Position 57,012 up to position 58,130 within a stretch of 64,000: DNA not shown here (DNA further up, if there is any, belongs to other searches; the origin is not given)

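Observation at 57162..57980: Truncated sigma-70 paralog: regions 1.1-2.2 and 3 retained, promoter-recognition regions missing, polyhistidine tail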

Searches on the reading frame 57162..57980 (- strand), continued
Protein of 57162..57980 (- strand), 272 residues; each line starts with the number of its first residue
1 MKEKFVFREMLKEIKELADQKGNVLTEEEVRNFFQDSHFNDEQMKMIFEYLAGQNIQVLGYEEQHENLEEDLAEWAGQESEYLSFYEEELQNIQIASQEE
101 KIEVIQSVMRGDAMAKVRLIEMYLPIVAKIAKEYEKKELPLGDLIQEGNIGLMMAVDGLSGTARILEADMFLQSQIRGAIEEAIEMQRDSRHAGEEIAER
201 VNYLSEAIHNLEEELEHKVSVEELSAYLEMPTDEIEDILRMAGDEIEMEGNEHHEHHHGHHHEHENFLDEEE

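Call 24: search_protein_families(library=pfam, proteins=[L022:25-1038:+, L022:1263-2144:+, L022:2141-2881:+, L022:3208-3966:+, L022:3983-4759:+, L022:4949-6712:+, L022:6743-7867:+, L022:7877-8572:+], max_evalue=0.001)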
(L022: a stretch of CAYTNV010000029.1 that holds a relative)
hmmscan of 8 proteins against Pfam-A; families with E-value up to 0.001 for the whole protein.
L022:25-1038:+ (337 aa): 2 families
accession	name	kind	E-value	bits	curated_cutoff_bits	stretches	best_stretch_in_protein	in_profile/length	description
PF00091.31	Tubulin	-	2e-40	139.6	33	1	6-125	62-190/190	Tubulin/FtsZ family, GTPase domain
PF12327.13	FtsZ_C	-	1.1e-21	77.3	27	1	173-264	1-94/95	FtsZ family, C-terminal domain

L022:1263-2144:+ (293 aa): 1 family
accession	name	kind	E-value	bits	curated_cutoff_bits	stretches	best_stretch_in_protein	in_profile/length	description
PF03419.18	Peptidase_U4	-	4.3e-59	200.6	28.4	1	5-289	2-282/284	Sporulation factor SpoIIGA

L022:2141-2881:+ (246 aa): 3 families
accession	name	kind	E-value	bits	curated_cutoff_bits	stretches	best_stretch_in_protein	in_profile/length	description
PF04542.20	Sigma70_r2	-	2.5e-18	66.1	24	1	67-136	1-70/71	Sigma-70 region 2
PF04545.22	Sigma70_r4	-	2.4e-17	62.6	24.1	1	185-240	1-50/50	Sigma-70, region 4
PF01381.28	HTH_3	-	7.6e-07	29.5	23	1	211-233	10-32/55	Helix-turn-helix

L022:3208-3966:+ (252 aa): 2 families
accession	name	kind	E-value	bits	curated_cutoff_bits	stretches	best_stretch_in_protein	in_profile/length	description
PF03372.29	Exo_endo_phos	-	1.5e-32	113.6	24.5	1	6-244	1-225/225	Endonuclease/Exonuclease/phosphatase family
PF14529.12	Exo_endo_phos_2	-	0.00014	22.1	27.4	0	102-247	2-116/117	Endonuclease-reverse transcriptase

L022:3983-4759:+ (258 aa): 3 families
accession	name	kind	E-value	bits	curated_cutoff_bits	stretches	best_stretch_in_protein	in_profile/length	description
PF04539.22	Sigma70_r3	-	2e-10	41.1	25.3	1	201-249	2-50/78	Sigma-70 region 3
PF04542.20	Sigma70_r2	-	2.4e-08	34.1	24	1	121-188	1-68/71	Sigma-70 region 2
PF03979.19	Sigma70_r1_1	-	0.00026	21.3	22.5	1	10-79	6-76/81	Sigma-70 factor, region 1.1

L022:4949-6712:+ (587 aa): 8 families
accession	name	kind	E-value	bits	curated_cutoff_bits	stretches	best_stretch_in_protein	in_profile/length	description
PF01807.25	Zn_ribbon_DnaG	-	7.3e-40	135.2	24.9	1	4-99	2-97/98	CHC2 zinc finger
PF08275.17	DNAG_N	-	4.1e-39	134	26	1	124-248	1-127/128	DNA primase catalytic core, N-terminal domain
PF13155.12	Toprim_2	-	5.6e-26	91.2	22.1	1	257-342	1-88/88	Toprim-like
PF13662.12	Toprim_4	-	1.1e-19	70.9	25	1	257-330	4-84/85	Toprim domain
PF01751.28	Toprim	-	7e-16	58.6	23.1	1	257-330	3-94/96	Toprim domain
PF13362.12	Toprim_3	-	4.9e-07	30.5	27.2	1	256-347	2-94/95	Toprim domain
PF10410.14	DnaB_bind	-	8.8e-07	29.5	20.6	1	363-409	3-49/56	DnaB-helicase binding domain of primase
PF08278.16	DnaG_DnaB_bind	-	0.00055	20.7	29.1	0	459-573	2-113/124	DNA primase DnaG DnaB-binding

L022:6743-7867:+ (374 aa): 6 families
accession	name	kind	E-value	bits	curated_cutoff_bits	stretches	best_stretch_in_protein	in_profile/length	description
PF04539.22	Sigma70_r3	-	5.3e-32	110.2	25.3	1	220-296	1-77/78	Sigma-70 region 3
PF04542.20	Sigma70_r2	-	2.7e-24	85.2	24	1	141-211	1-71/71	Sigma-70 region 2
PF04545.22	Sigma70_r4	-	1.5e-21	76.1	24.1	1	309-362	1-50/50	Sigma-70, region 4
PF00140.25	Sigma70_r1_2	-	8.6e-20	70.9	22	1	103-136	1-34/34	Sigma-70 factor, region 1.2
PF03979.19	Sigma70_r1_1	-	8.8e-13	48.5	22.5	1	17-85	4-69/81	Sigma-70 factor, region 1.1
PF08281.18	Sigma70_r4_2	-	0.00091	19.3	25.7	0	304-325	2-23/54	Sigma-70, region 4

L022:7877-8572:+ (231 aa): 3 families
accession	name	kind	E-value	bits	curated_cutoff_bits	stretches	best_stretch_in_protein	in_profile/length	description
PF12847.13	Methyltransf_18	-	9.2e-58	195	27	1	3-153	1-151/151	Methyltransferase domain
PF04816.18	TrmK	-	2.3e-56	191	27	1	20-223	1-204/205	tRNA (adenine(22)-N(1))-methyltransferase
PF05175.20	MTS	-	0.00069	19.7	23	0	16-90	31-104/170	Methyltransferase small domain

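Call 26: search_protein_families(library=pfam, proteins=[L024:2731-3909:+, L024:4808-6139:+, L031:2776-3957:+, L031:4760-6796:+, L021:4905-6128:+, L021:2877-3599:-, L028:2692-3846:-, L028:4912-5613:-, L029:2651-3931:-, L029:4919-5857:-], max_evalue=0.0001)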
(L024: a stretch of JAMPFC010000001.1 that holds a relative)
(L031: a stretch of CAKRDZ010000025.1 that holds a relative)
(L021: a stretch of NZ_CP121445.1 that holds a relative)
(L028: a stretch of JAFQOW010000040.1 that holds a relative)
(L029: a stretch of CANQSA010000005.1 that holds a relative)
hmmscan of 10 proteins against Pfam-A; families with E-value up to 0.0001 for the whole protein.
L024:2731-3909:+ (392 aa): 3 families
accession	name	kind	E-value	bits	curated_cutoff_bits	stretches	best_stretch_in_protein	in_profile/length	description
PF00465.25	Fe-ADH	-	3.3e-42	144.4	31.3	1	12-178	4-168/168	Iron-containing alcohol dehydrogenase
PF25137.1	ADH_Fe_C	-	9.1e-39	133.6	27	1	189-387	1-193/194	Fe-containing alcohol dehydrogenase family, C-terminal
PF13685.12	Fe-ADH_2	-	2.8e-06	27.9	28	1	15-110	3-95/149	Iron-containing alcohol dehydrogenase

L024:4808-6139:+ (443 aa): 2 families
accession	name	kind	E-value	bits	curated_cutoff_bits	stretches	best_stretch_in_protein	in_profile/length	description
PF01554.23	MatE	-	3.3e-47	160.6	24.9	2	21-181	1-160/161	MatE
PF03023.19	MurJ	-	6e-11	42.1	27.4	1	9-218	193-404/451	Lipid II flippase MurJ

L031:2776-3957:+ (393 aa): 3 families
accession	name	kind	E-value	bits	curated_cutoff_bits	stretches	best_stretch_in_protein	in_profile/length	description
PF00465.25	Fe-ADH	-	2.1e-44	151.5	31.3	1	12-178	4-168/168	Iron-containing alcohol dehydrogenase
PF25137.1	ADH_Fe_C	-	2.5e-40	138.7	27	1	190-385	2-191/194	Fe-containing alcohol dehydrogenase family, C-terminal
PF13685.12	Fe-ADH_2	-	8.2e-08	32.8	28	1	14-110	2-95/149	Iron-containing alcohol dehydrogenase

L031:4760-6796:+ (678 aa): 8 families
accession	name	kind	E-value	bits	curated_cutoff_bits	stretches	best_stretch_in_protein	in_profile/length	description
PF00270.35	DEAD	-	2.4e-26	92.9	26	1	257-418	1-164/167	DEAD/DEAH box helicase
PF00271.37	Helicase_C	-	5.3e-26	91.5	23.5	1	460-571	8-109/110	Helicase conserved C-terminal domain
PF17191.10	RecG_wedge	-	7.3e-25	87.9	23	1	7-168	2-161/162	RecG wedge domain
PF04851.21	ResIII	-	7.7e-12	45.9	22.5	1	255-413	3-162/164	Type III restriction enzyme, res subunit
PF19833.4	RecG_dom3_C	-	4.2e-09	36.8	26.8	1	599-665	2-69/87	ATP-dependent DNA helicase RecG, domain 3, C-terminal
PF01336.31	tRNA_anti-codon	-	9.8e-08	32.3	27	1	75-124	14-66/75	OB-fold nucleic acid binding domain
PF22590.2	Cas3-like_C_2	-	1.8e-05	25.4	27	1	467-572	4-105/106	CRISPR-associated nuclease/helicase Cas3, C-terminal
PF07517.20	SecA_DEAD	-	9.1e-05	22.3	24.6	0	268-349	80-163/290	SecA DEAD-like domain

L021:4905-6128:+ (407 aa): 1 family
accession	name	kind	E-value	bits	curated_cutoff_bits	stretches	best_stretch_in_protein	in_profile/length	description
PF12725.13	DUF3810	-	7.8e-105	351.1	28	1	65-397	1-311/311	Protein of unknown function (DUF3810)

L021:2877-3599:- (240 aa): 2 families
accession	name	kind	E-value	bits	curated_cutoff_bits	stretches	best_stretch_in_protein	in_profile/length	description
PF00072.30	Response_reg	-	2.2e-29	102.3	30.2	1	15-124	1-111/111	Response regulator receiver domain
PF00486.34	Trans_reg_C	-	4.9e-29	100.7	26.2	1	164-237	3-76/77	Transcriptional regulatory protein, C terminal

L028:2692-3846:- (384 aa): 0 families

L028:4912-5613:- (233 aa): 1 family
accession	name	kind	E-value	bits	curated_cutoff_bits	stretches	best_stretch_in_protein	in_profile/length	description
PF04607.23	RelA_SpoT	-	1.3e-34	119.3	27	1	68-187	1-110/113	Region found in RelA / SpoT proteins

L029:2651-3931:- (426 aa): 0 families

L029:4919-5857:- (312 aa): 3 families
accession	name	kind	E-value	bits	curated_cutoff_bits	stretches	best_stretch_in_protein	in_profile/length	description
PF02779.29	Transket_pyr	-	2.8e-47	161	27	1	5-170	1-172/174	Transketolase, pyrimidine binding domain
PF02780.25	Transketolase_C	-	4.9e-38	130.3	25.9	1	184-304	1-124/124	Transketolase, C-terminal domain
PF22613.1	Transketolase_C_1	-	1.8e-07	31.8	27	1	192-300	11-113/113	Transketolase-like TK C-terminal domain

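Call 32: list_cluster_members(proteins=[window:57162-57977:-, P0006, P0040, P0101, L022:3983-4756:+, L021:3983-4855:+])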
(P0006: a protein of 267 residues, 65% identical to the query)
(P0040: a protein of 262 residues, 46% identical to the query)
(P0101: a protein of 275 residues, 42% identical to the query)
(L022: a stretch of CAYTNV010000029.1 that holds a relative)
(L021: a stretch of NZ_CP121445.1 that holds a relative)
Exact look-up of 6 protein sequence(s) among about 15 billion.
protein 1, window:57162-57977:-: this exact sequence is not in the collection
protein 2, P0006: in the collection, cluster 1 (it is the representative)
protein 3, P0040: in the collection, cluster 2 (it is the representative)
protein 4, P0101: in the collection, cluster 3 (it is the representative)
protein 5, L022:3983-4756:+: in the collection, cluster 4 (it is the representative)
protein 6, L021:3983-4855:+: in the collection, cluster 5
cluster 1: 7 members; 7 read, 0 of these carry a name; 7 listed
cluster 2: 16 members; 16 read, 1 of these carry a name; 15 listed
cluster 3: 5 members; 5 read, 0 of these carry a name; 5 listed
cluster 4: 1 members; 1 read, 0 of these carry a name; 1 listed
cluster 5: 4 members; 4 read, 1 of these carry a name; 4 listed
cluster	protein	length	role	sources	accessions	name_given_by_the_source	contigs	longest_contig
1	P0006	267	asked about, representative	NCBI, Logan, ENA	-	-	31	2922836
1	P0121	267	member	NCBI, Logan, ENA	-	-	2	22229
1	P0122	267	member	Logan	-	-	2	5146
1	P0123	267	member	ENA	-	-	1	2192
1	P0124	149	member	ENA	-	-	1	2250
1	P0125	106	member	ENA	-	-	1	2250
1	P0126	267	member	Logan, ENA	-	-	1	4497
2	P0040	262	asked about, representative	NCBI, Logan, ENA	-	-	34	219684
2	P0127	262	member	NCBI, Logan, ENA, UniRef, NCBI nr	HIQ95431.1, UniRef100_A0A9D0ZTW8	MAG TPA: hypothetical protein IAB26_02615 [Candidatus Limivivens merdigallinarum] | RNA polymerase sigma-70 domain-containing protein n=1 Tax=Candidatus Limivivens ... | hypothetical protein [Candidatus Limivivens merdigallinarum]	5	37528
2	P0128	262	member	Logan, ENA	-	-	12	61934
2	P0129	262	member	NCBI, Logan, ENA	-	-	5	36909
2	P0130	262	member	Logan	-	-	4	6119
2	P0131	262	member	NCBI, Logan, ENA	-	-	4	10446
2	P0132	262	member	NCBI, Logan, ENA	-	-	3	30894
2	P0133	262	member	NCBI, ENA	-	-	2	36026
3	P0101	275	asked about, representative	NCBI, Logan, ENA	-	-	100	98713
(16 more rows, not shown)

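Call 33: predict_structure(alignment_id=A1)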
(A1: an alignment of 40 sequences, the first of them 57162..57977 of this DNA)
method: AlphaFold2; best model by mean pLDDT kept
length: 271 residues; sequences in the alignment: 40
mean_pLDDT: 82.8   pTM: 0.55
mean pLDDT of the five models: 82.8, 81.8, 81.0, 77.9, 76.8
residues with pLDDT >= 90: 130; 70-90: 90; 50-70: 29; < 50: 22
segments of 3 or more residues with pLDDT < 50: 63-68, 250-263
pLDDT, mean of each block of 10 residues (from residue 1): 74 92 92 87 86 86 50 65 88 90 94 96 97 89 97 91 83 97 91 83 89 91 93 88 59 41 51 51
secondary structure, 60 per line:
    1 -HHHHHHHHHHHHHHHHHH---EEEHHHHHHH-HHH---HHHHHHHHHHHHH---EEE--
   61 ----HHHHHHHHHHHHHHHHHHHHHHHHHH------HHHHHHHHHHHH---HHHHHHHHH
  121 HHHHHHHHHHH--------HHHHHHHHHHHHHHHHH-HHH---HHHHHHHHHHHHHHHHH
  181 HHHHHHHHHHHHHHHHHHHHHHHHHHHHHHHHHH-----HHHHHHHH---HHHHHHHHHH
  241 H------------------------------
elements in order: H2-19 E23-25 H26-32 H40-52 E56-58 H65-90 H97-108 H112-131 H140-156 H164-214 H220-227 H231-241

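Call 35: fold_search(model_id=the predicted structure, library=pdb)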
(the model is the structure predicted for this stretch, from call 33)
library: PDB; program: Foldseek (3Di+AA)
matches with E <= 10: 360; with E <= 0.001: 146
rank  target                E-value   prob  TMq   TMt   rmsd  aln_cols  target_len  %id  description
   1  9a58_A                2.5e-10  1.00  0.33  0.25  19.0       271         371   24  Integrative model of SIGA-RPOC by crosslinking MS and deep learning (released 2024-09-18)
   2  6omf_F                1.4e-08  1.00  0.35  0.35  10.6       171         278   29  CryoEM structure of SigmaS-transcription initiation complex with activator Crl (released 2019-08-28)
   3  5ipl_F                2.8e-08  1.00  0.36  0.35  10.7       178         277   28  SigmaS-transcription initiation complex with 4-nt nascent RNA (released 2016-03-30)
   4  6uu9_FFF              5.3e-08  1.00  0.34  0.34  10.7       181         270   26  E. coli mutant sigma-S transcription initiation complex with an 8-nt RNA ("Fresh" mutant crystal soaked with GTP, UT (released 2020-08-26)
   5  6uu7_FFF              6.5e-08  1.00  0.35  0.35  10.6       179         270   27  E. coli sigma-S transcription initiation complex with a 6-nt RNA and an NTP ("Old" crystal soaked with UTP, CTP, ddG (released 2020-08-26)
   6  6uu8_FFF              7.2e-08  1.00  0.34  0.35  11.1       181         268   26  E. coli mutant sigma-S transcription initiation complex with a 7-nt RNA ("Fresh" mutant crystal soaked with GTP, UTP (released 2020-08-26)
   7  8x6f_E                9.8e-08  1.00  0.33  0.33  10.2       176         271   27  Cryo-EM structure of Staphylococcus aureus sigA-dependent RNAP-promoter open complex (released 2024-06-05)
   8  7vf9_F                3.7e-07  1.00  0.36  0.36  10.3       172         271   28  Cryo-EM structure of Pseudomonas aeruginosa RNAP sigmaS holoenzyme complexes (released 2022-07-27)
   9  7xl3_F                4.4e-07  1.00  0.36  0.35  10.4       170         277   28  Cryo-EM structure of Pseudomonas aeruginosa RNAP sigmaS holoenzyme complexes with transcription factor SutA (open lobe (released 2022-07-27)
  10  7l7b_F                6.6e-07  1.00  0.37  0.36  11.5       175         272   30  Clostridioides difficile RNAP with fidaxomicin (released 2022-02-02)
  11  9dvs_G                1.7e-06  1.00  0.33  0.38  11.4       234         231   20  CryoEM structure of Syn7942 RNAP-SigA holoenzyme (released 2025-10-15)
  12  6kj6_F                2.9e-06  1.00  0.34  0.34  11.0       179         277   26  cryo-EM structure of Escherichia coli Crl transcription activation complex (released 2020-01-01)
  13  9dvu_G                4.0e-06  1.00  0.33  0.29  11.4       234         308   20  CryoEM structure of RpaA bound to PkaiBC DNA and Syn7942 RNAP-SigA holoenzyme (released 2025-10-15)
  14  7ckq_F                4.2e-06  1.00  0.32  0.31  11.8       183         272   27  The cryo-EM structure of B. subtilis BmrR transcription activation complex (released 2020-12-16)
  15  7f0r_F                6.3e-06  1.00  0.31  0.30  11.7       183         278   26  Cryo-EM structure of Pseudomonas aeruginosa SutA transcription activation complex (released 2022-07-27)
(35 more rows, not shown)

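Call 41: search_protein_representatives(alignment_id=A1)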
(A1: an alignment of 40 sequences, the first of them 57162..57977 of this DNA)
Query: 40 sequences, 260 profile positions. Proteins with E-value up to 0.001 (for the whole library): 53199; up to 1e-10: 18230; up to 1e-30: 511. The best 150 are listed.
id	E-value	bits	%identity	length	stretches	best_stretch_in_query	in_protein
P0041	2.6e-106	371.4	-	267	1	1-256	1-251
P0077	1.9e-104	365.3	-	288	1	1-258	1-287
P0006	1.4e-102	359.2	-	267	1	1-259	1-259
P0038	3.5e-100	351.3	-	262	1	1-257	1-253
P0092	3.2e-96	338.3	-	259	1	1-257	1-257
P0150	2.9e-91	322.1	-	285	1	1-257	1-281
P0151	1.7e-88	313.0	-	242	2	1-167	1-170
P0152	7.7e-88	310.8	-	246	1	1-256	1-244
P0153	5.2e-87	308.1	-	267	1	1-255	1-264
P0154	2.1e-86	306.1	-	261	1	1-259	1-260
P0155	3.6e-86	305.4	-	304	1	1-258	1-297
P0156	4.4e-84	298.5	-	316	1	1-258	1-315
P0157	4.8e-80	285.3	-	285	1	1-253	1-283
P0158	3.2e-75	269.5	-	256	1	1-247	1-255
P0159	3.9e-75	269.2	-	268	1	1-251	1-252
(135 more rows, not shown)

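Call 43: search_protein_families(library=padloc, proteins=[window:57165-57980:-], max_evalue=0.01)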
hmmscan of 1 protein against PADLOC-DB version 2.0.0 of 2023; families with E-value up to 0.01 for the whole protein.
window:57165-57980:- (272 aa): 2 families
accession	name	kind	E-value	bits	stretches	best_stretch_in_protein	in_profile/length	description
PDLC02203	MzaA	-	5.7e-06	22.8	1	115-184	430-498/683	-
PDLC03001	gop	-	0.0036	15.6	0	189-243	61-116/126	-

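Call 44: search_protein_families(library=phrogs, proteins=[window:57165-57980:-], max_evalue=0.01)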
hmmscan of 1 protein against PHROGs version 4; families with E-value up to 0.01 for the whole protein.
window:57165-57980:- (272 aa): 2 families
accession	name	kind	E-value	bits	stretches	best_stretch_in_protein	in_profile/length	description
phrog_351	-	transcription regulation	1.3e-17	64.7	1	37-246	447-630/928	RNA polymerase sigma factor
phrog_25320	-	unknown function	0.00052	20.9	1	11-36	3-28/52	-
